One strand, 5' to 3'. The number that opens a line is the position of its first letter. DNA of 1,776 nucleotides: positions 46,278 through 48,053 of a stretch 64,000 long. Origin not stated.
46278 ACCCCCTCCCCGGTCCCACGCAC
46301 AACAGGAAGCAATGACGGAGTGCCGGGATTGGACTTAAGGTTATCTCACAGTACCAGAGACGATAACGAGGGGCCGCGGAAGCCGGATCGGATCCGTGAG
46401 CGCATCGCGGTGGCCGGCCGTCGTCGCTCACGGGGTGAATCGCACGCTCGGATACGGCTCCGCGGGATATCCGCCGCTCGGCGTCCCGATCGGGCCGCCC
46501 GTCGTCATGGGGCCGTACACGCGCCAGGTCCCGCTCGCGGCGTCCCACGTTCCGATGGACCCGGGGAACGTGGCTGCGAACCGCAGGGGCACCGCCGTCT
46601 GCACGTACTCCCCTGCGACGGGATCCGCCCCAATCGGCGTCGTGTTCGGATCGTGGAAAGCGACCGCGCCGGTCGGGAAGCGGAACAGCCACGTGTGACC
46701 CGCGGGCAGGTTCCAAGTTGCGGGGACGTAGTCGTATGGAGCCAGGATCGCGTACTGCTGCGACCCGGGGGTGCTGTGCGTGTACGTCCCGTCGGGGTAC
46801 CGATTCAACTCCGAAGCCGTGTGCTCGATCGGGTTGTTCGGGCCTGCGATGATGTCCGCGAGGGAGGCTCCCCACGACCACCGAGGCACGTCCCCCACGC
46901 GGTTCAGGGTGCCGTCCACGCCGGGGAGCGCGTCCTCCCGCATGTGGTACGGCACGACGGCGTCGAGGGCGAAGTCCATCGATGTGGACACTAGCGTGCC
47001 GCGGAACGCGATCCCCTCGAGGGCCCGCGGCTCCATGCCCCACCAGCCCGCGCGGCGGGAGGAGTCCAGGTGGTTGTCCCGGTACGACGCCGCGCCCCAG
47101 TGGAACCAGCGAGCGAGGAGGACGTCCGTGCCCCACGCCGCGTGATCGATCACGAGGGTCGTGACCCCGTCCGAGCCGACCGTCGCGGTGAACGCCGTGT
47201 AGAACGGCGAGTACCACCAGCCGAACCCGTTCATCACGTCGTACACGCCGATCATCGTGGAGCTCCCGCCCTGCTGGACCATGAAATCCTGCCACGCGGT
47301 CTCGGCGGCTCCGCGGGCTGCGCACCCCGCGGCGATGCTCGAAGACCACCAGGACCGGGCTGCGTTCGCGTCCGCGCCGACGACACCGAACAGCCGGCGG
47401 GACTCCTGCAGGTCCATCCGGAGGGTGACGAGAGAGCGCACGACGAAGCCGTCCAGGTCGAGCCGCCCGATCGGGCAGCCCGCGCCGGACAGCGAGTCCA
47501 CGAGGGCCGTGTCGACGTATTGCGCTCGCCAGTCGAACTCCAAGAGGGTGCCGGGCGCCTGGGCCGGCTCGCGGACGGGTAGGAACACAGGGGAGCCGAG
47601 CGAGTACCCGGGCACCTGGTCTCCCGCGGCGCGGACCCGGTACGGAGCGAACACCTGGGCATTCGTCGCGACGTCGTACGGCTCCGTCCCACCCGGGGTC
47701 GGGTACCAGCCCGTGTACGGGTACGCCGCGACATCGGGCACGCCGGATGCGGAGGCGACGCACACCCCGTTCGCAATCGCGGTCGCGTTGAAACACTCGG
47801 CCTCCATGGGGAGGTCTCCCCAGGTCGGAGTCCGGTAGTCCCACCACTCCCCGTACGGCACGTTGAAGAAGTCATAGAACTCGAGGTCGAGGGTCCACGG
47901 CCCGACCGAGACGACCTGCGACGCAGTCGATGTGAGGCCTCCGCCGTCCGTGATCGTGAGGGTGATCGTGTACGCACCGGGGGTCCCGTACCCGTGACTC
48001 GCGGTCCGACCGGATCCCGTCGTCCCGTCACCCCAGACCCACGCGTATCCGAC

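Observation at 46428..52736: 2102-aa protein with about 17 near-identical tandem PKD domains; repeat array liable to expansion, contraction or assembly collapse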

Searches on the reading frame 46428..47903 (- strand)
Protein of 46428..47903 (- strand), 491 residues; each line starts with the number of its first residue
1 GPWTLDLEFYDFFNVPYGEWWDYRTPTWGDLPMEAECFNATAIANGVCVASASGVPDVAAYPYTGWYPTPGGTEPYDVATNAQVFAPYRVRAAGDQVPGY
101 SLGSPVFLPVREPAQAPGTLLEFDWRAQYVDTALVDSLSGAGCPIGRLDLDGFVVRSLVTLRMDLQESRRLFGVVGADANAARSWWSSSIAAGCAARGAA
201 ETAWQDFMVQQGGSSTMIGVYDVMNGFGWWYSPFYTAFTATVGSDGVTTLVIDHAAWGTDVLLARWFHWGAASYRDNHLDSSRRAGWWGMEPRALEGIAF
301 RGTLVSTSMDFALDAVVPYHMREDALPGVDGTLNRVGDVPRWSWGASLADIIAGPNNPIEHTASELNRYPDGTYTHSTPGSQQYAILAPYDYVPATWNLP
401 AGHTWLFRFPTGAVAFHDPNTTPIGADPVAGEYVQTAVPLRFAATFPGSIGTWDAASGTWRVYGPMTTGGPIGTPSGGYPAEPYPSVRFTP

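Call 13: search_solved_structures(query=window:46428-47903:-, max_evalue=1)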
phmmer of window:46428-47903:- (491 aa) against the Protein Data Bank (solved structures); distinct sequences matched with E-value up to 1: 1.
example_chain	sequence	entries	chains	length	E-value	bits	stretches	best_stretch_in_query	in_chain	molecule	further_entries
9unt_A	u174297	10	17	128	0.23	13.1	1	280-336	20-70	UPF0235 protein PF1765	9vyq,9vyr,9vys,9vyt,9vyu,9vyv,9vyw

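Call 14: search_protein_families(library=pfam, proteins=[window:46428-47903:-], max_evalue=0.01)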
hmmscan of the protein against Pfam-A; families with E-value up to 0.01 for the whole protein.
window:46428-47903:- (491 aa): 0 families

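Call 15: find_homologous_proteins(query=window:46428-47903:-)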
Query window:46428-47903:- (491 aa): 39 proteins with E <= 0.001 among 8000 candidates.
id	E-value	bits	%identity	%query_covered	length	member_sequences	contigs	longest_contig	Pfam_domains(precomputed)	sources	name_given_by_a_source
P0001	4.7e-177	608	54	99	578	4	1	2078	PF00801.27,PF18911.7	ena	-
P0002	1.3e-168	580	52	96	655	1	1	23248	-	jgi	jgi:hypothetical protein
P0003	2.3e-157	543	51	96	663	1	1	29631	-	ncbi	ncbi:MAG: hypothetical protein ACT4OI_02245 [Methanobacteriota archaeon]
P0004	1.5e-152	527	49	100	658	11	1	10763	-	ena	-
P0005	9.8e-148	511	49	99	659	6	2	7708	-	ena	-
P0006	3.3e-145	503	49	96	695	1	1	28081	-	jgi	-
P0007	4.3e-145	502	49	96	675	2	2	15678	-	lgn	-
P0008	2.1e-144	500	46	99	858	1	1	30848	-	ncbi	-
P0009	2.1e-143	497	49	97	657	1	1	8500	-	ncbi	-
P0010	4.1e-142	493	47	100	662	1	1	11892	PF00801.27,PF18911.7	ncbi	ncbi:MAG: PKD domain-containing protein, partial [Methanobacteriota archaeon]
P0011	1.3e-141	491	49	96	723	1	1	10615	PF00801.27,PF18911.7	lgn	-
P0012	1.9e-141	490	49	96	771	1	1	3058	-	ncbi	ncbi:MAG: hypothetical protein ACT4OI_04395, partial [Methanobacteriota archaeon]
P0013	3.8e-141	489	48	97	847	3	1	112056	PF22352.3,PF00801.27,PF18911.7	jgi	jgi:PKD repeat protein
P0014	2.4e-139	483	48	99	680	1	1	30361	PF22352.3,PF00801.27,PF18911.7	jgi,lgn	jgi:PKD repeat protein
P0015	4.7e-139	483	47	100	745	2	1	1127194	-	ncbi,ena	-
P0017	1.8e-137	477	47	100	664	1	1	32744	-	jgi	jgi:hypothetical protein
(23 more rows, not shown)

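Call 19: find_encoding_contigs(protein=P0013, flank=10000, max_places=4)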
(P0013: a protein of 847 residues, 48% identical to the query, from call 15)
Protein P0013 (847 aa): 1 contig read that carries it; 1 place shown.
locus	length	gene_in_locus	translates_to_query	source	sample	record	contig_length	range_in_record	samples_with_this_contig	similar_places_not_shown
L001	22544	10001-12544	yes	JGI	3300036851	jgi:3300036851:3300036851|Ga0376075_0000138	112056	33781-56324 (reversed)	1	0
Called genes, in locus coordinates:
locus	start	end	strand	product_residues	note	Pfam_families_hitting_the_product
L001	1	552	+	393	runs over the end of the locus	PF03435:Sacchrp_dh_NADP, PF16653:Sacchrp_dh_C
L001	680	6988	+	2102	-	PF00801:PKD, PF18911:PKD_4, PF00801:PKD, PF18911:PKD_4, PF18911:PKD_4, PF00801:PKD, PF18911:PKD_4, PF00801:PKD, +36 more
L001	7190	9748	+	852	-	-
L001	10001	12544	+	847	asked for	PF00801:PKD, PF18911:PKD_4, PF22352:K319L-like_PKD (weak)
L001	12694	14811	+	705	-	PF00801:PKD, PF18911:PKD_4, PF22352:K319L-like_PKD (faint), PF00801:PKD, PF18911:PKD_4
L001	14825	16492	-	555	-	PF13343:SBP_bac_6 (faint)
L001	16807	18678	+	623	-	PF00528:BPD_transp_1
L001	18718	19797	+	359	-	PF00005:ABC_tran, PF13304:AAA_21 (faint), PF08402:TOBE_2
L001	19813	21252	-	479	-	PF00171:Aldedh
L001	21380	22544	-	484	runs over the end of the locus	PF00202:Aminotran_3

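Call 25: search_protein_families(library=ncbifam, proteins=[window:46428-47903:-], max_evalue=0.01)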
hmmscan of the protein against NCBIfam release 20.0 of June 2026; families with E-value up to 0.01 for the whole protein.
window:46428-47903:- (491 aa): 0 families

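Call 35: predict_structure(alignment_id=A1)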
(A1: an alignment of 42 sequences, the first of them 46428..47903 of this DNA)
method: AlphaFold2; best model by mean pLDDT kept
length: 491 residues; sequences in the alignment: 42
mean_pLDDT: 95.9   pTM: 0.93
mean pLDDT of the five models: 95.9, 95.5, 95.2, 94.7, 93.8
residues with pLDDT >= 90: 469; 70-90: 17; 50-70: 5; < 50: 0
segments of 3 or more residues with pLDDT < 50: none
pLDDT, mean of each block of 10 residues (from residue 1): 93 98 95 97 96 96 93 92 97 97 97 97 98 97 96 98 98 96 98 96 98 96 93 98 98 98 98 97 96 96 97 98 97 97 97 76 93 95 94 95 98 97 97 97 96 97 96 91 97 97
secondary structure, 60 per line:
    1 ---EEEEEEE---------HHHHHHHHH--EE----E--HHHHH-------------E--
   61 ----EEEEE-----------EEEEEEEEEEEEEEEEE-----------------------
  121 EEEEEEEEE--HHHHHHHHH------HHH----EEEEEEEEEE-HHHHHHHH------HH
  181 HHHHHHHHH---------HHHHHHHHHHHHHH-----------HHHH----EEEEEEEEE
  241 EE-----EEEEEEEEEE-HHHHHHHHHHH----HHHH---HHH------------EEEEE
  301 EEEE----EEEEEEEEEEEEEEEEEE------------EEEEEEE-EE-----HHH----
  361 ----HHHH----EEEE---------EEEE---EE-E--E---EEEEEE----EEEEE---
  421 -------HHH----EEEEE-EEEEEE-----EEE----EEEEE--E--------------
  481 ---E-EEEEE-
elements in order: E4-10 H20-28 H40-44 E65-69 E81-97 E121-129 H132-140 E154-163 H165-172 H179-189 H199-212 H224-227 E232-242 E248-257 H259-269 H274-277 E296-304 E309-326 E339-345 H365-368 E373-376 E386-389 E403-408 E413-417 E435-439 E441-446 E452-454 E459-463 E486-490

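Call 37: search_protein_representatives(alignment_id=A1)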
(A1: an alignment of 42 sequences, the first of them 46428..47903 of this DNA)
Query: 42 sequences, 652 profile positions. Proteins with E-value up to 0.001 (for the whole library): 318; up to 1e-10: 258; up to 1e-30: 143. The best 150 are listed.
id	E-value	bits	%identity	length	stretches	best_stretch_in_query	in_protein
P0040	0.0e+00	1201.3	-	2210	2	51-558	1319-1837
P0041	0.0e+00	1189.8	-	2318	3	32-543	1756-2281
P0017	3.8e-269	911.2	-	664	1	8-652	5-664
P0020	1.3e-263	892.9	-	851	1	3-617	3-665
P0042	4.3e-248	841.7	-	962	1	21-550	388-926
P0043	2.2e-245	832.7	-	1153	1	23-547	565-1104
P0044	9.5e-242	820.7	-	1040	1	13-545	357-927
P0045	1.0e-238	810.7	-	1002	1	14-616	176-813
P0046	1.1e-236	803.9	-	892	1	50-545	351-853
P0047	1.5e-233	793.7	-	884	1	8-546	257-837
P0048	2.1e-233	793.1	-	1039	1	39-598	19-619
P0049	7.5e-233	791.3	-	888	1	21-580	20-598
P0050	1.1e-230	784.2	-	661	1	32-543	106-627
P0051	1.1e-220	751.1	-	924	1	32-544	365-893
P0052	1.8e-217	740.5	-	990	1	17-556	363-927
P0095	7.1e-74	266.0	-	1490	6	122-315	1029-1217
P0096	1.6e-73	264.9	-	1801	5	106-465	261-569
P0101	9.2e-67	242.5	-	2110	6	342-514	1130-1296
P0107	9.5e-61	222.7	-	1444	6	342-578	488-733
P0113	1.2e-57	212.4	-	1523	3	28-465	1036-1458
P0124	6.1e-51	190.3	-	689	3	341-463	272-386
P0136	2.2e-42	162.0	-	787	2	109-486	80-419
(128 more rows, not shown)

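Call 47: find_encoding_contigs(protein=P0015, flank=10000, max_places=2)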
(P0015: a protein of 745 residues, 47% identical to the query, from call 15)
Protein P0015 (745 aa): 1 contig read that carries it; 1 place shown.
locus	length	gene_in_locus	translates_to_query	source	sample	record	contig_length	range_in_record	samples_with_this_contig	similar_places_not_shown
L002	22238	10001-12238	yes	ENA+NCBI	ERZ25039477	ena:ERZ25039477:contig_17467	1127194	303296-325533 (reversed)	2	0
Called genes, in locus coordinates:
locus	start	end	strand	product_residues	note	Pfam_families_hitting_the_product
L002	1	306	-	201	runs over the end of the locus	PF03602:Cons_hypoth95 (weak), PF06325:PrmA, PF05175:MTS, PF13649:Methyltransf_25, PF13847:Methyltransf_31, PF01170:UPF0020 (weak), PF08241:Methyltransf_11, PF08242:Methyltransf_12 (weak)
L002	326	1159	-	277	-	PF00025:Arf, PF03193:RsgA_GTPase (faint), PF00071:Ras, PF04670:Gtr1_RagA, PF08477:Roc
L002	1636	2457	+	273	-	PF24396:DUF7541, PF00510:COX3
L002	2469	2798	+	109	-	PF03626:COX4_pro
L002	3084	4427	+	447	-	PF04055:Radical_SAM, PF13353:Fer4_12 (weak), PF12544:LAM_C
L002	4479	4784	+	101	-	-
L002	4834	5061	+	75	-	-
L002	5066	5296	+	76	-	-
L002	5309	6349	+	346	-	PF01008:IF-2B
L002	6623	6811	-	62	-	-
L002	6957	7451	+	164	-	PF01798:Nop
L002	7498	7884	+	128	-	PF21485:IF5A-like_N, PF01287:eIF-5a (weak)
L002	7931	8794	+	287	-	PF00491:Arginase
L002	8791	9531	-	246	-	-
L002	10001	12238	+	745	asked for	-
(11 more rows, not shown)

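Call 48: find_encoding_contigs(protein=P0017, flank=10000, max_places=2)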
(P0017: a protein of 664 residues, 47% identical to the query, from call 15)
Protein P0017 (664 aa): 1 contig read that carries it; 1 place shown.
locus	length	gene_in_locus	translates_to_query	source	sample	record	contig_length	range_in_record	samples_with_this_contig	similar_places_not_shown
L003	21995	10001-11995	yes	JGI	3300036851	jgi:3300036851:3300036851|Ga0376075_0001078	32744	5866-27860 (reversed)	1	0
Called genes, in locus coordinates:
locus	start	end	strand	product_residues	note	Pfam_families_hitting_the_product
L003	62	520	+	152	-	-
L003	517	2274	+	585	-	-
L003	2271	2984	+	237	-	PF06745:ATPase, PF13481:AAA_25 (weak), PF23442:DUF7125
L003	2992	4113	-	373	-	PF00579:tRNA-synt_1b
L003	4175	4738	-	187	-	PF13580:SIS_2 (faint), PF01380:SIS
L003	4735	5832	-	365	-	PF01261:AP_endonuc_2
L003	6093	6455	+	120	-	PF17135:Ribosomal_L18, PF00828:Ribosomal_L27A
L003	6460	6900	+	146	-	PF00572:Ribosomal_L13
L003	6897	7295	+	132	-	PF00380:Ribosomal_S9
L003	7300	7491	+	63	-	PF01194:RNA_pol_N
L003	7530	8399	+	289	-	PF01569:PAP2, PF14378:PAP2_3 (weak)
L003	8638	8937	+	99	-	-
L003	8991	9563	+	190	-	PF04343:DUF488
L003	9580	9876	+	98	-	-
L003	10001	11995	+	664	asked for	-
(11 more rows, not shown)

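Call 49: fold_search(model_id=the predicted structure, library=pdb)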
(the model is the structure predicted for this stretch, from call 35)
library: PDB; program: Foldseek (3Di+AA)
matches with E <= 10: 256; with E <= 0.001: 0
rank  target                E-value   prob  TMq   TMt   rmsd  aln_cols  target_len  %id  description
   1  3vdi                  6.5e-03  0.28  0.18  0.23  18.7       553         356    9  Structure of the FMO protein from Pelodictyon phaeum (released 2012-01-25)
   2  7uea_U                6.9e-03  0.28  0.20  0.25  19.2       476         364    9  Photosynthetic assembly of Chlorobaculum tepidum (RC-FMO1) (released 2022-10-05)
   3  7z6q_J                1.4e-02  0.11  0.12  0.15  19.6       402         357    8  Cryo-EM structure of the whole photosynthetic complex from the green sulfur bacteria (released 2023-02-08)
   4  3eoj                  1.5e-02  0.20  0.18  0.24  19.2       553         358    8  Fmo protein from Prosthecochloris Aestuarii 2K AT 1.3A Resolution (released 2009-05-12)
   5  6m32_F                6.0e-02  0.06  0.13  0.16  22.6       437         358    8  Cryo-EM structure of FMO-RC complex from green sulfur bacteria (released 2020-11-25)
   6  6m32_E                6.0e-02  0.06  0.13  0.16  22.6       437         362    8  Cryo-EM structure of FMO-RC complex from green sulfur bacteria (released 2020-11-25)
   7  1emc_C                2.1e-01  0.02  0.09  0.15  21.2       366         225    6  GREEN FLUORESCENT PROTEIN FROM AEQUOREA VICTORIA, MUTANT (released 1997-08-20)
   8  2qlg_A                2.3e-01  0.01  0.08  0.12  21.7       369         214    6  mPlum (released 2008-07-22)
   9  2qlg_B                2.4e-01  0.01  0.07  0.12  22.3       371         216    6  mPlum (released 2008-07-22)
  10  6rid_A                2.8e-01  0.08  0.11  0.05  21.0       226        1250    6  Structure of Vaccinia Virus DNA-dependent RNA polymerase elongation complex (released 2019-12-18)
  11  7amv_A                3.0e-01  0.08  0.10  0.05  20.3       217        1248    7  Atomic structure of the poxvirus transcription pre-initiation complex in the initially melted state (released 2021-10-06)
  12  7rrh_B                3.0e-01  0.02  0.08  0.13  21.2       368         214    7  Crystal structure of fast switching R66M/M159T mutant of fluorescent protein Dronpa (Dronpa2) (released 2021-10-13)
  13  9ub7_E                3.2e-01  0.09  0.24  0.22  12.9       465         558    9  Structure of glycosylphosphatidylinositol transamidase,state 1 (released 2026-04-08)
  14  8b7g                  3.4e-01  0.01  0.08  0.13  20.5       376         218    4  Structure of oxygen-degraded rsCherry (released 2023-04-05)
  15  4h3l_A                3.4e-01  0.01  0.06  0.11  22.3       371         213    6  mPlum-E16P (released 2012-10-31)
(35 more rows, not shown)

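Call 51: find_related_loci(query=A1, collection=genome_contigs, flank=8000)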
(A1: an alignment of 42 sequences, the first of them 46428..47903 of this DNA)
Query A1 (491 aa) in genome_contigs; peptide patterns used: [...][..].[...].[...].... (x = any residue, [..] = any of these).
33 stretches matched a pattern; 19 encode a relative of the query (tblastn E <= 1e-3); 17 distinct loci.
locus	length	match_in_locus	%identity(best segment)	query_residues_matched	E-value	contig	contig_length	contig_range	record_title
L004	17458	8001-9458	58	4-489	0e+0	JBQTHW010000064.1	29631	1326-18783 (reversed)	MAG: Methanobacteriota archaeon isolate SAW39 c_000000197269, whole genome shotgun sequence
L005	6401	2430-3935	54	4-491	8e-178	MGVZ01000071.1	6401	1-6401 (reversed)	MAG: Euryarchaeota archaeon RBG_16_67_27 RBG_16_scaffold_76743, whole genome shotgun sequence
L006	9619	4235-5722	49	1-490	4e-156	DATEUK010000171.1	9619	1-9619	MAG TPA_asm: Thermoplasmata archaeon isolate SMAG_U8339 k141_2157795, whole genome shotgun sequence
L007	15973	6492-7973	47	4-490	7e-148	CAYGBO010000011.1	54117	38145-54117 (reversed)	MAG TPA_asm: uncultured Methanomassiliicoccales archaeon isolate ERP108616_co2_547 genome assembly, contig: NODE_606_len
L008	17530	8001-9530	47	4-491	3e-146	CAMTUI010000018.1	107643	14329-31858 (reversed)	MAG: Euryarchaeota archaeon isolate G01_MAG_00007 genome assembly, contig: G01_MAG_00007_000000000003, whole genome shot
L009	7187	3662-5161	48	3-491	5e-144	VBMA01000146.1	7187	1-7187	MAG: Methanobacteriota archaeon isolate EA_11 14_0903_13_40cm_scaffold_8908, whole genome shotgun sequence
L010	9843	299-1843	47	1-491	6e-142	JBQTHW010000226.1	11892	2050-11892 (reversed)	MAG: Methanobacteriota archaeon isolate SAW39 c_000000113914, whole genome shotgun sequence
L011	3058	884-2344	49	5-475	9e-147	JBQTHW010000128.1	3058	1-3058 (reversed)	MAG: Methanobacteriota archaeon isolate SAW39 c_000000169885, whole genome shotgun sequence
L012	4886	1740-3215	47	8-491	1e-140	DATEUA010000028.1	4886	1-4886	MAG TPA_asm: Thermoplasmata archaeon isolate SMAG_U8329 k141_2917534, whole genome shotgun sequence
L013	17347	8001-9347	50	1-451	4e-137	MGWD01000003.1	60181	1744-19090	MAG: Euryarchaeota archaeon RBG_19FT_COMBO_69_17 rbg_19ft_combo_scaffold_104, whole genome shotgun sequence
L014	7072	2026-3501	46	1-490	3e-132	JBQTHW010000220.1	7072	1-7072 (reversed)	MAG: Methanobacteriota archaeon isolate SAW39 c_000000454217, whole genome shotgun sequence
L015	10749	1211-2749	44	4-491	8e-121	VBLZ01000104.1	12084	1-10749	MAG: Methanobacteriota archaeon isolate EA_10 14_0929_12_30cm_scaffold_12270, whole genome shotgun sequence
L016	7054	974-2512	43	4-491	1e-118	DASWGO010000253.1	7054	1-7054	MAG TPA_asm: Thermoplasmata archaeon isolate SMAG_U2818 k141_2592101, whole genome shotgun sequence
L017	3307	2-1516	43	12-491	1e-119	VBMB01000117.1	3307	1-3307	MAG: Methanobacteriota archaeon isolate EA_12 14_1009_12_30cm_scaffold_22586, whole genome shotgun sequence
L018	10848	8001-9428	47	4-474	8e-133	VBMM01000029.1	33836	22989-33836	MAG: Methanobacteriota archaeon isolate EA_23 14_0929_02_40cm_scaffold_3116, whole genome shotgun sequence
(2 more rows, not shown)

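Call 56: search_protein_families(library=pfam, proteins=[P0095, P0096, P0101, P0107, P0113, P0124, P0136], max_evalue=0.001)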
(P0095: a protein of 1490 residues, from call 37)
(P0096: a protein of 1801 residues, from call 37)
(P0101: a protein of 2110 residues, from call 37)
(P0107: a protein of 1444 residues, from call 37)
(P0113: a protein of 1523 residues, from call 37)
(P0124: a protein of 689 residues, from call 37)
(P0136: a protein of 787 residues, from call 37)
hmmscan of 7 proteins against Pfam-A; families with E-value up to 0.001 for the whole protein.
P0095 (1490 aa): 0 families

P0096 (1801 aa): 0 families

P0101 (2110 aa): 4 families
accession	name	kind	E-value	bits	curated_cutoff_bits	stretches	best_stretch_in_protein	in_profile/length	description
PF00496.27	SBP_bac_5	-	1.2e-58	199.5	32.4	1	87-506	4-364/368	Bacterial extracellular solute-binding proteins, family 5 Middle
PF18911.6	PKD_4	-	2.5e-21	75.9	27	2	1993-2076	3-85/85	PKD domain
PF00801.26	PKD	-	1.5e-09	38.1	23.5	1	615-692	7-74/80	PKD domain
PF22352.2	K319L-like_PKD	-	2.8e-09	37.3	27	1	1998-2076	1-84/84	K319L-like, PKD domain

P0107 (1444 aa): 0 families

P0113 (1523 aa): 3 families
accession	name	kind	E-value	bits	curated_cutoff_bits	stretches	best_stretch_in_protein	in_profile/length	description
PF18911.6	PKD_4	-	7.7e-51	170.5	27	3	776-844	2-71/85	PKD domain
PF00801.26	PKD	-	4.8e-30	103.8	23.5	3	788-844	11-68/80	PKD domain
PF22352.2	K319L-like_PKD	-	0.00078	19.8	27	0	704-768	10-80/84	K319L-like, PKD domain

P0124 (689 aa): 2 families
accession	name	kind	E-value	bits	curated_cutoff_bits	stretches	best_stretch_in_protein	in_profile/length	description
PF18911.6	PKD_4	-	2.1e-18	66.6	27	2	564-654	1-84/85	PKD domain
PF00801.26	PKD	-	1.2e-12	48.1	23.5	2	573-650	4-76/80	PKD domain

P0136 (787 aa): 2 families
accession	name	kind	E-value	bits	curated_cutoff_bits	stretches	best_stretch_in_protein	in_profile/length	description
PF00801.26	PKD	-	5.8e-09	36.3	23.5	1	504-566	18-73/80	PKD domain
PF18911.6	PKD_4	-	8.3e-06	26.2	27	1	504-574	21-85/85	PKD domain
